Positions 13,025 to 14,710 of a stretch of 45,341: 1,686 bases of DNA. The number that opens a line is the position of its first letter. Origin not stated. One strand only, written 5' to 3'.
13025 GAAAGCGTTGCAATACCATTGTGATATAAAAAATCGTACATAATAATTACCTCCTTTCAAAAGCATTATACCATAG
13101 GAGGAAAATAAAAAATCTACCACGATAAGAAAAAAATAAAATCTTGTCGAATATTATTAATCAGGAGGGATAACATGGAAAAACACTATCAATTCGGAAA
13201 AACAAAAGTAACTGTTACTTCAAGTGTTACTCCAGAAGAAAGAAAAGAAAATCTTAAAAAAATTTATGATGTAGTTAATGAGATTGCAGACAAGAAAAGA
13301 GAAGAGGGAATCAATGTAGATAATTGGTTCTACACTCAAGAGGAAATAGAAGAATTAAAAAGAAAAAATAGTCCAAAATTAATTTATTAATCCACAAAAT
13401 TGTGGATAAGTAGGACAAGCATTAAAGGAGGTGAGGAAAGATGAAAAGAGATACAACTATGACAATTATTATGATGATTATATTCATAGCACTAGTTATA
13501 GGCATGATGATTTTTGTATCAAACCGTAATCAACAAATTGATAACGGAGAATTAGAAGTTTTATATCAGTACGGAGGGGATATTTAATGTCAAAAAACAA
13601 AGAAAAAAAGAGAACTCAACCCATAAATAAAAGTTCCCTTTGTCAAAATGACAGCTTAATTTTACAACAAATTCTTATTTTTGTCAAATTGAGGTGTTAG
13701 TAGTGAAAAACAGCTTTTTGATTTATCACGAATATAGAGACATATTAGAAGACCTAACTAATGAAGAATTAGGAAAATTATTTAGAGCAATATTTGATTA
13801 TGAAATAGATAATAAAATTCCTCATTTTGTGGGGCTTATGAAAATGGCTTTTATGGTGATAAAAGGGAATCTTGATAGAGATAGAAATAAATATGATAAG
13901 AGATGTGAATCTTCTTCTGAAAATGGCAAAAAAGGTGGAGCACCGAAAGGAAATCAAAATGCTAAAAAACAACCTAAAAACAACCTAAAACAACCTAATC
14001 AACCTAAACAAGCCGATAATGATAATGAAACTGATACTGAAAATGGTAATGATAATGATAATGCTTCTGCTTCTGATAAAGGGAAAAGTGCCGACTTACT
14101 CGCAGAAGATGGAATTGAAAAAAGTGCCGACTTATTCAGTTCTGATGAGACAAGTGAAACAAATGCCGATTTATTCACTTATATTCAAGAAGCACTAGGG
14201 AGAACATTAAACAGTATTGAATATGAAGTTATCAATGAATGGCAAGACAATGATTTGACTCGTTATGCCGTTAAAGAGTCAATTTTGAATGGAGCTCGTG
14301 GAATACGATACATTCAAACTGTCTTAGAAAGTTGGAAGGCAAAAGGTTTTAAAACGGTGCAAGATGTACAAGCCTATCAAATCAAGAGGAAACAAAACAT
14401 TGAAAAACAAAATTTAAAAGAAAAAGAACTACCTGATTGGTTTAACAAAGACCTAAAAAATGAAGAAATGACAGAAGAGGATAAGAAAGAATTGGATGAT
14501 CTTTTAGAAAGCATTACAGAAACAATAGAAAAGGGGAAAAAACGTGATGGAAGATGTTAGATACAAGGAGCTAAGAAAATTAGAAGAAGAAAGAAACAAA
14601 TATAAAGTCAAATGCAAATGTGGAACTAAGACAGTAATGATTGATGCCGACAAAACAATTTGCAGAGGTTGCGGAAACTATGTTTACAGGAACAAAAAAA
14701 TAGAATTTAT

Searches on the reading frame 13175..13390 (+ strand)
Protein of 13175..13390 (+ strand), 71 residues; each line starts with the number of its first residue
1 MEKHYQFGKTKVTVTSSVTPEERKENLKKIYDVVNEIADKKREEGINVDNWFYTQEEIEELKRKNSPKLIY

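Call 22: search_protein_families(library=phrogs, proteins=[window:13175-13390:+], max_evalue=0.01)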
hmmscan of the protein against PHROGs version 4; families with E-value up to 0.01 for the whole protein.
window:13175-13390:+ (71 aa): 0 families

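Call 23: search_protein_families(library=pfam, proteins=[window:13175-13390:+], max_evalue=0.01)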
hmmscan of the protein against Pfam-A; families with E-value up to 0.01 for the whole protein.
window:13175-13390:+ (71 aa): 0 families

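Call 32: find_related_loci(query=A2, collection=viral_contigs, flank=10000)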
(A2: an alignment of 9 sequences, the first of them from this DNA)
Query A2 (71 aa) in viral_contigs; peptide patterns used: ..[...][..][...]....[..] (x = any residue, [..] = any of these).
32 stretches matched a pattern; 13 encode a relative of the query (tblastn E <= 1e-3); 13 distinct loci.
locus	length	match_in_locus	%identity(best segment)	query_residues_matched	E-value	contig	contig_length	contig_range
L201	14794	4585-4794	33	3-70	8e-12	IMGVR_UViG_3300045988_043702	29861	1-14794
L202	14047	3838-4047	41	3-70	8e-12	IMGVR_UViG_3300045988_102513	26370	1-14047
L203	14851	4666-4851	40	3-62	8e-12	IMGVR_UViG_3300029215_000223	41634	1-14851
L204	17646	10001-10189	40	3-63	9e-12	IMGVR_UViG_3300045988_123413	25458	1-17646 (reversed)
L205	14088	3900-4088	40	3-63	1e-11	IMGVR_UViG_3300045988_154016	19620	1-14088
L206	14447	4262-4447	40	3-62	1e-11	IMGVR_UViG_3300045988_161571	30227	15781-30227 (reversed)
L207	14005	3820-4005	40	3-62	1e-11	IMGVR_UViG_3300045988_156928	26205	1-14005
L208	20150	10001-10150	44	21-70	2e-11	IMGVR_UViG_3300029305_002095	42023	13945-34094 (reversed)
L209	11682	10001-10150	46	21-70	2e-11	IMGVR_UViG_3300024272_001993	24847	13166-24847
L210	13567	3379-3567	38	3-63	2e-11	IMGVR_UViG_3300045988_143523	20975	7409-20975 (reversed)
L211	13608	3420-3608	38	3-63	2e-11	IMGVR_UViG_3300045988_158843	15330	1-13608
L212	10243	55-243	40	3-63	3e-11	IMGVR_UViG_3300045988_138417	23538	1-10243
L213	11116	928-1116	37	3-63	8e-11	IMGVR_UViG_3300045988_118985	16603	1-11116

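Call 33: find_homologous_proteins(query=A2, max_evalue=0.001)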
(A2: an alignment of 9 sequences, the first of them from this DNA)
Query A2 (9 sequences) (71 aa, profile of the alignment): 105 proteins with E <= 0.001 among 1677 candidates.
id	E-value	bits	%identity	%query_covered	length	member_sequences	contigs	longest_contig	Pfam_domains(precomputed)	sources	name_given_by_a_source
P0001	1.1e-30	123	70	100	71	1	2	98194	-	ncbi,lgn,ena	-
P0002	2.5e-30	122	69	100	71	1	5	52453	-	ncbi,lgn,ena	-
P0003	3.4e-30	121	69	100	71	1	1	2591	-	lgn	-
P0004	5.3e-30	121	57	89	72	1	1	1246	-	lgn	-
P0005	7.2e-30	120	69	100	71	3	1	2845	-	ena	-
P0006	9.6e-30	120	55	66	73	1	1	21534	-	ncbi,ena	-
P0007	1.5e-29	119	55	97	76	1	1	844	-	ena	-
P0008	1.8e-29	119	76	100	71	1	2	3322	-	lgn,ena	-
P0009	2.1e-29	119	96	100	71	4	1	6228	-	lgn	-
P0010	2.1e-29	119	56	96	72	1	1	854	-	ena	-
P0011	3.3e-29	118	50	96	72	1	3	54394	-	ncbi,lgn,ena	-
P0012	3.4e-29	118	52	68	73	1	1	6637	-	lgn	-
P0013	4.1e-29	118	50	77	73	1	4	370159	-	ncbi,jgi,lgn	-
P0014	4.4e-29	118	54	68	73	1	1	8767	-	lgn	-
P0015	5.7e-29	117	40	96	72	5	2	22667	-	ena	-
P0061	1.4e-26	110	65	100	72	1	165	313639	-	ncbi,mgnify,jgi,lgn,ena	mgnify:FL=1|jgi:hypothetical protein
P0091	1.3e-15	75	44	86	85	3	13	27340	-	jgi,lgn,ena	-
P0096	3.3e-14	70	48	73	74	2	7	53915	-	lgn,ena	-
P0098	5.6e-13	66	32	96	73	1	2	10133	-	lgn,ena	-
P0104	2.1e-10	58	41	62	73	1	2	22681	-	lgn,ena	-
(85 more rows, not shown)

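Call 41: search_solved_structures(query=A4, max_evalue=10)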
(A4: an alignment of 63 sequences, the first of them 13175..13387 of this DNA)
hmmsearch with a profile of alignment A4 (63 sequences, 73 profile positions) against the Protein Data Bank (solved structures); distinct sequences matched with E-value up to 10: 14.
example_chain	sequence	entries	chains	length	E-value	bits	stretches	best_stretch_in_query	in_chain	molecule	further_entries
1w3i_A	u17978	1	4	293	0.11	15.6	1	20-41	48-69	2-KETO-3-DEOXY GLUCONATE ALDOLASE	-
2yda_A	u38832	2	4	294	0.11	15.6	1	20-41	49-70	2-KETO-3-DEOXY GLUCONATE ALDOLASE | 2-dehydro-3-deoxy-phosphogluconate/2-dehydro-3-deoxy-6-phosphogalactonate aldolase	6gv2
1w37_A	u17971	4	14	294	0.11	15.6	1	20-41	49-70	2-KETO-3-DEOXY GLUCONATE ALDOLASE | 2-dehydro-3-deoxy-phosphogluconate/2-dehydro-3-deoxy-6-phosphogalactonate aldolase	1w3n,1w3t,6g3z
6h2r_A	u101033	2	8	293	0.11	15.6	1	20-41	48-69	2-dehydro-3-deoxy-phosphogluconate/2-dehydro-3-deoxy-6-phosphogalactonate aldolase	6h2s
6h7r_A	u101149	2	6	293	0.11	15.6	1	20-41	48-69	2-dehydro-3-deoxy-phosphogluconate/2-dehydro-3-deoxy-6-phosphogalactonate aldolase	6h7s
6gso_A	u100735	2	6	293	0.12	15.5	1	20-41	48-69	2-dehydro-3-deoxy-phosphogluconate/2-dehydro-3-deoxy-6-phosphogalactonate aldolase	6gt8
7r81_Z1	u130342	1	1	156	0.27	14.4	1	4-36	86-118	60S ribosomal protein L25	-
7olc_LX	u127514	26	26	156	0.29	14.3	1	4-36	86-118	60S ribosomal protein L25-like protein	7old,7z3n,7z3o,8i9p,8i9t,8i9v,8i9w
3kny_A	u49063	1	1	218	0.39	13.9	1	12-47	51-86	hypothetical protein BT_3535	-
1ce0_A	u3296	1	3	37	0.56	13.3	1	22-48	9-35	PROTEIN (LEUCINE ZIPPER MODEL H38-P1)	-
5b37_A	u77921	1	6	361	1.3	12.2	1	14-53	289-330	Tryptophan dehydrogenase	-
1zt3_A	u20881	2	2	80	1.8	11.8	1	31-56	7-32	Insulin-like growth factor binding protein 1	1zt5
4g3v_A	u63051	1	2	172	2.5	11.3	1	22-41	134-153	Transcriptional regulator nlh2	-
3zmf_A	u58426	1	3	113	6.3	10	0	23-44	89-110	GENERAL CONTROL PROTEIN GCN4, PUTATIVE INNER MEMBRANE PROTEIN, GENERAL CONTROL PROTEIN GCN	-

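Call 47: predict_structure(alignment_id=A4)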
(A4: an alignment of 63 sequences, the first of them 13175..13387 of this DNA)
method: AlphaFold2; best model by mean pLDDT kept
length: 71 residues; sequences in the alignment: 63
mean_pLDDT: 87.6   pTM: 0.60
mean pLDDT of the five models: 87.6, 85.8, 78.8, 71.1, 61.2
residues with pLDDT >= 90: 33; 70-90: 37; 50-70: 1; < 50: 0
segments of 3 or more residues with pLDDT < 50: none
pLDDT, mean of each block of 10 residues (from residue 1): 81 81 87 93 95 93 85 63
secondary structure, 60 per line:
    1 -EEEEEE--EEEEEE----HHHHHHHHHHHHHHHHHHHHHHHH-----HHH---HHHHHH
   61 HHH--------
elements in order: E2-7 E10-15 H20-43 H55-63

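Call 53: fold_search(model_id=the predicted structure, library=pdb)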
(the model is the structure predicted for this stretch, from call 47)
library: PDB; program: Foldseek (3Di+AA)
matches with E <= 10: 6; with E <= 0.001: 0
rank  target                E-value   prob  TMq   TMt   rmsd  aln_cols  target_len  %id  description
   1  9n73_L6               2.5e+00  0.21  0.35  0.13  17.4        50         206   16  SSU processome maturation and disassembly, State G (released 2025-10-29)
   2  9g33_DG               3.3e+00  0.16  0.34  0.12  17.4        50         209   16  Stalled 90S - Utp23-Krr1-deltaC3 (released 2025-06-18)
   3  6lqs_SH               5.7e+00  0.11  0.34  0.14  17.5        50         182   16  Cryo-EM structure of 90S small subunit preribosomes in transition states (State D) (released 2020-09-16)
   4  6fai_G                5.7e+00  0.07  0.34  0.11  22.8        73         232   16  Structure of a eukaryotic cytoplasmic pre-40S ribosomal subunit (released 2018-02-28)
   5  7d4i_SH               8.5e+00  0.09  0.35  0.14  17.2        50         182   16  Cryo-EM structure of 90S small ribosomal precursors complex with the DEAH-box RNA helicase Dhr1 (State F) (released 2021-10-06)
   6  7wkk_d                9.0e+00  0.07  0.29  0.02  14.2        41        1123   34  Cryo-EM structure of the IR subunit from X. laevis NPC (released 2022-03-30)

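Call 64: find_encoding_contigs(protein=P0061, flank=7000, max_places=3)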
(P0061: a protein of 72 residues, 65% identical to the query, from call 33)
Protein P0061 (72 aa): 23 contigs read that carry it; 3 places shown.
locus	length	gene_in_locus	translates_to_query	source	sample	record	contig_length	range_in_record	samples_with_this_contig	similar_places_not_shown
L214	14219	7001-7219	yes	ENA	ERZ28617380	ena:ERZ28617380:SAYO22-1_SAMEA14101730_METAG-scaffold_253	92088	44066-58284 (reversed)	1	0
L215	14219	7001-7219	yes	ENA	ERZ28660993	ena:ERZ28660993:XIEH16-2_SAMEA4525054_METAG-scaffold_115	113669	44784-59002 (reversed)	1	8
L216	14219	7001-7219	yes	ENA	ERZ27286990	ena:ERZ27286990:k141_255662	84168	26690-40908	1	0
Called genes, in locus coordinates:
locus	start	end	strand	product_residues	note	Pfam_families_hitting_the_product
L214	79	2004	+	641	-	PF05621:TniB (faint), PF13191:AAA_16 (faint), PF00004:AAA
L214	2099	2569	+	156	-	PF12652:CotJB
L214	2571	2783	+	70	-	PF05067:Mn_catalase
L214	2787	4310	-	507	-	PF00239:Resolvase, PF07508:Recombinase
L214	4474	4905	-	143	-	-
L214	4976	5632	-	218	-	PF00717:Peptidase_S24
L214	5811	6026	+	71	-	-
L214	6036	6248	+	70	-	-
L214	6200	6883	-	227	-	-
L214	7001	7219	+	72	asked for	-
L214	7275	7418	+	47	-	-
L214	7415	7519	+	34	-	-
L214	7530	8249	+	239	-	PF07261:DnaB_2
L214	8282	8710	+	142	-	-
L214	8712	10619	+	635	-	PF02463:SMC_N, PF13175:AAA_15 (weak), PF13476:AAA_23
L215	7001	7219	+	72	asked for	-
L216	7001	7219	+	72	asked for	-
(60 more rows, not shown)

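Call 65: find_encoding_contigs(protein=P0013, flank=7000, max_places=2)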
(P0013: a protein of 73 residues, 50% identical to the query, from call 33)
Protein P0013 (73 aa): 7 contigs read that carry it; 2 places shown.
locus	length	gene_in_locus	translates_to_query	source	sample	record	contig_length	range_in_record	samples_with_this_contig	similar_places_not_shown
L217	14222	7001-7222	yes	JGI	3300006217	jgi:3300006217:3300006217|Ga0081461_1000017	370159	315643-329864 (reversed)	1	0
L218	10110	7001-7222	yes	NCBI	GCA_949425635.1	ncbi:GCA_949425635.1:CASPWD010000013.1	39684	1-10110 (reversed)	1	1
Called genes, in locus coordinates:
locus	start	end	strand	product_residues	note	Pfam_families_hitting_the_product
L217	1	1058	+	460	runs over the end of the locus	PF01336:tRNA_anti-codon, PF00152:tRNA-synt_2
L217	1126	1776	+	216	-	-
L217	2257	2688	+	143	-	PF12652:CotJB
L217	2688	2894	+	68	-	PF05067:Mn_catalase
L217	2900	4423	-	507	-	PF00239:Resolvase, PF07508:Recombinase, PF13408:Zn_ribbon_recom (weak)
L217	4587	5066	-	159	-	PF05154:TM2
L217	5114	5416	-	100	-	PF06114:Peptidase_M78 (weak)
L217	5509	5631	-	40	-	-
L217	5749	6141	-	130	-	PF13560:HTH_31 (weak), PF01381:HTH_3, PF12844:HTH_19, PF13443:HTH_26 (weak)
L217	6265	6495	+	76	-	PF12844:HTH_19 (weak), PF01381:HTH_3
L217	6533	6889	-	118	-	-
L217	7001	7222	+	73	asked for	-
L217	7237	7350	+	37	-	-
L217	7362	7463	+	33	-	-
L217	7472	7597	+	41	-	-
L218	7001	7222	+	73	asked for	-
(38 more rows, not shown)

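Call 66: find_encoding_contigs(protein=P0096, flank=7000, max_places=2)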
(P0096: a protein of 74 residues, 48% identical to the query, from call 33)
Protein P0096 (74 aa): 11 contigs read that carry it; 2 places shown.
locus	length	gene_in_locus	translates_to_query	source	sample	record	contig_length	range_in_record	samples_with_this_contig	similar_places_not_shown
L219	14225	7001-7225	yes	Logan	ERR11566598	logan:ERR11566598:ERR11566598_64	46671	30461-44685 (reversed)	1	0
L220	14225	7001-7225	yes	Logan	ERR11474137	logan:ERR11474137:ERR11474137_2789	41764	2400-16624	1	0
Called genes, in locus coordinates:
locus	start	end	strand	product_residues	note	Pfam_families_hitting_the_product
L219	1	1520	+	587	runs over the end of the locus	PF02518:HATPase_c, PF13589:HATPase_c_3, PF01119:DNA_mis_repair, PF08676:MutL_C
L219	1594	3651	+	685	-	PF03412:Peptidase_C39, PF13529:Peptidase_C39_2 (faint), PF00664:ABC_membrane, PF00005:ABC_tran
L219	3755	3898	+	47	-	-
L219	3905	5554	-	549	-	PF00239:Resolvase, PF07508:Recombinase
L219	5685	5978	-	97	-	-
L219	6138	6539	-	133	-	PF13443:HTH_26 (weak)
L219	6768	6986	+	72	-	-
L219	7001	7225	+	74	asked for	-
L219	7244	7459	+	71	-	-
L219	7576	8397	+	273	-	PF14297:Lin1244_N, PF07261:DnaB_2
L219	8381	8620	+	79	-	-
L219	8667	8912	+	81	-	PF04026:SpoVG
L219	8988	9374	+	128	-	-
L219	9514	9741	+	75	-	-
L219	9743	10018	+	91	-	-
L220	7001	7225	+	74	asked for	-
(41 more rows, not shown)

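Call 70: search_dna_similar(query=window:13175-13387:+, collection=phages, mode=protein, max_evalue=0.01, max_rows=15)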
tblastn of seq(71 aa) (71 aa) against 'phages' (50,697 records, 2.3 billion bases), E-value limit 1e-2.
No match.

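Call 76: find_encoding_contigs(protein=P0091, flank=7000, max_places=2)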
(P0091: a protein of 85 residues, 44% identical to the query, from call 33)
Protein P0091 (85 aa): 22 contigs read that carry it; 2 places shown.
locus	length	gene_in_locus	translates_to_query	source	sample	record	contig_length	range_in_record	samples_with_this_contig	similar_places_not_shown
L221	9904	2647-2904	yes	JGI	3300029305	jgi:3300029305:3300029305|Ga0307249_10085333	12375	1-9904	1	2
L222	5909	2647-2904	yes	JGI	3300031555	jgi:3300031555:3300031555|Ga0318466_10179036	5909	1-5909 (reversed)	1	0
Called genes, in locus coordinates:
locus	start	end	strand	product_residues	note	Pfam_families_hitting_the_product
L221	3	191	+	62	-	?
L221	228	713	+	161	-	-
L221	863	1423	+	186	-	PF04545:Sigma70_r4 (weak), PF12844:HTH_19, PF01381:HTH_3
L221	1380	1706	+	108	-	-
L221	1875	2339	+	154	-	PF13560:HTH_31, PF15731:MqsA_antitoxin (weak), PF01381:HTH_3, PF12844:HTH_19, PF13443:HTH_26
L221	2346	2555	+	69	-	-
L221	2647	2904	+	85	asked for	-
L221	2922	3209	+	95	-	-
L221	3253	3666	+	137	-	PF24716:WapI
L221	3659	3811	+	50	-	-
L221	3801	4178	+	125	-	-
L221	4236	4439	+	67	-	-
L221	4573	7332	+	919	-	PF04313:HSDR_N, PF00270:DEAD (weak), PF04851:ResIII, PF18766:SWI2_SNF2, PF22679:T1R_D3-like, PF12008:EcoR124_C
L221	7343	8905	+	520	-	PF12161:HsdM_N, PF02384:N6_Mtase, PF05175:MTS, PF07669:Eco57I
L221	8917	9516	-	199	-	PF01420:Methylase_S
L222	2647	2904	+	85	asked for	-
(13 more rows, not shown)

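Call 77: find_encoding_contigs(protein=P0098, flank=7000, max_places=1)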
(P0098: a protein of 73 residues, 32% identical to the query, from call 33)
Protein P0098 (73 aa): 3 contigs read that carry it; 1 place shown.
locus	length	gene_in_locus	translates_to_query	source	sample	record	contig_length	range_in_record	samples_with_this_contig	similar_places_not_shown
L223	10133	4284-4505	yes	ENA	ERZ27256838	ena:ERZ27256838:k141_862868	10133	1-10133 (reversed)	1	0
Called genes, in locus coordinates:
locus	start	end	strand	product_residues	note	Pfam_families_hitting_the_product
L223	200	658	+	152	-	PF12652:CotJB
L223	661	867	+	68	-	PF05067:Mn_catalase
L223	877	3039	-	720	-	PF00239:Resolvase, PF07508:Recombinase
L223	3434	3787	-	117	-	PF12844:HTH_19, PF13560:HTH_31, PF01381:HTH_3, PF07022:Phage_CI_repr (faint), PF13443:HTH_26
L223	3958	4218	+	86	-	-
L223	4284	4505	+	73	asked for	-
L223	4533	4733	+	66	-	-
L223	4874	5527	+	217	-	-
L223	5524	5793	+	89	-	PF04026:SpoVG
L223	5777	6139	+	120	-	-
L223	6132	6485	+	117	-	-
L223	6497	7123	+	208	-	PF00589:Phage_integrase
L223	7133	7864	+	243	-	PF01555:N6_N4_Mtase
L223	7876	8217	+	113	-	-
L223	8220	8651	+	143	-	-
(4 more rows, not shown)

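Call 78: find_encoding_contigs(protein=P0104, flank=7000, max_places=1)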
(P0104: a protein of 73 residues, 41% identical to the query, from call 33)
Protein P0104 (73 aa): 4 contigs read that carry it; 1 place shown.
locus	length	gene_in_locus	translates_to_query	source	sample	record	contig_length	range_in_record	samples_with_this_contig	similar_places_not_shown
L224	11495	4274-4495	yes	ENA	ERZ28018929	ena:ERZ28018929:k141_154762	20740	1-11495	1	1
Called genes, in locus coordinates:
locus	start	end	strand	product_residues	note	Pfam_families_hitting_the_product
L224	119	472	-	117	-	PF05067:Mn_catalase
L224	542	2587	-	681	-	PF00239:Resolvase, PF01476:LysM (weak), PF07508:Recombinase (weak)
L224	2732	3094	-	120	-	-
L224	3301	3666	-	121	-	PF12844:HTH_19 (weak), PF01381:HTH_3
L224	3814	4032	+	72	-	-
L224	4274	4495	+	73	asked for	-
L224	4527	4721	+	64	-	-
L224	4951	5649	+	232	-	PF07261:DnaB_2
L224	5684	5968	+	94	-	PF04026:SpoVG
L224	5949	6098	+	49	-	-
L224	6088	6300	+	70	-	-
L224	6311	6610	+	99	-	-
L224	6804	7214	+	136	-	PF14058:PcfK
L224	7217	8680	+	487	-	PF25164:CoiA_N (faint), PF14284:PcfJ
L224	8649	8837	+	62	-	-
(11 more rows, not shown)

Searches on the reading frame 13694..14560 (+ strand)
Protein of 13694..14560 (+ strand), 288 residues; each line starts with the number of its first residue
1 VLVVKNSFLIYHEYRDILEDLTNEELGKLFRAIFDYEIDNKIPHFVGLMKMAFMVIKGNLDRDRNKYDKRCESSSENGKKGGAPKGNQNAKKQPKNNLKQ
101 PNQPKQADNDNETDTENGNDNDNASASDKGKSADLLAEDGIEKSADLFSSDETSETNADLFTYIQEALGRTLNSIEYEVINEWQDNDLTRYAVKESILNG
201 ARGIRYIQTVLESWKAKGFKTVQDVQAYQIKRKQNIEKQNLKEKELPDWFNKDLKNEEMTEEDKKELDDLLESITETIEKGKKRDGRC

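Call 22: search_protein_families(library=phrogs, proteins=[window:13694-14560:+], max_evalue=0.01)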
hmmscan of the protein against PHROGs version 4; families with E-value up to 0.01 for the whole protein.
window:13694-14560:+ (288 aa): 13 families
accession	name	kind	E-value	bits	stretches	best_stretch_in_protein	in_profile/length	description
phrog_16304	-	unknown function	1e-28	101.9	1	5-129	4-132/244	-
phrog_186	-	DNA, RNA and nucleotide metabolism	3.2e-25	90.4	1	78-283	110-305/308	DnaD-like helicase loader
phrog_15768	-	unknown function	3.5e-14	54.3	1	6-166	3-159/228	-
phrog_4016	-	DNA, RNA and nucleotide metabolism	9.3e-14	52.6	1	150-273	23-155/159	replication initiation protein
phrog_19415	-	unknown function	5.4e-13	50.4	1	4-132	4-132/224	-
phrog_25773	-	DNA, RNA and nucleotide metabolism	2.4e-10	41.7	1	144-244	44-149/171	replication initiation protein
phrog_25071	-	unknown function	2.9e-07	31.3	1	169-275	107-220/223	-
phrog_19120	-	unknown function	3.2e-06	28.2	1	159-263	5-110/126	-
phrog_6493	-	DNA, RNA and nucleotide metabolism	1.2e-05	25.8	1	116-258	130-254/261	DnaD-like helicase loader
phrog_29927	-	DNA, RNA and nucleotide metabolism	1.5e-05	26.2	1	141-239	27-127/142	replication initiation protein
phrog_2562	-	DNA, RNA and nucleotide metabolism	0.00022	22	1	88-252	135-286/290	replication initiation protein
phrog_25863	-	DNA, RNA and nucleotide metabolism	0.00081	20.4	1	175-260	49-133/170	replication protein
phrog_6251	-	DNA, RNA and nucleotide metabolism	0.0011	19.5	1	91-242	154-280/284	replisome organizer DnaA-like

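Call 23: search_protein_families(library=pfam, proteins=[window:13694-14560:+], max_evalue=0.01)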
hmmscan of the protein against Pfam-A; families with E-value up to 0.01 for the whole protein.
window:13694-14560:+ (288 aa): 2 families
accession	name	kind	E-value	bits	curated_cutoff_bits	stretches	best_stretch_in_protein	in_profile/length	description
PF19808.4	DUF6291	-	1.1e-26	93.3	27.2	1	7-85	1-79/79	Family of unknown function (DUF6291)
PF07261.16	DnaB_2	-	7.7e-16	58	22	1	161-228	1-73/74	Replication initiation and membrane attachment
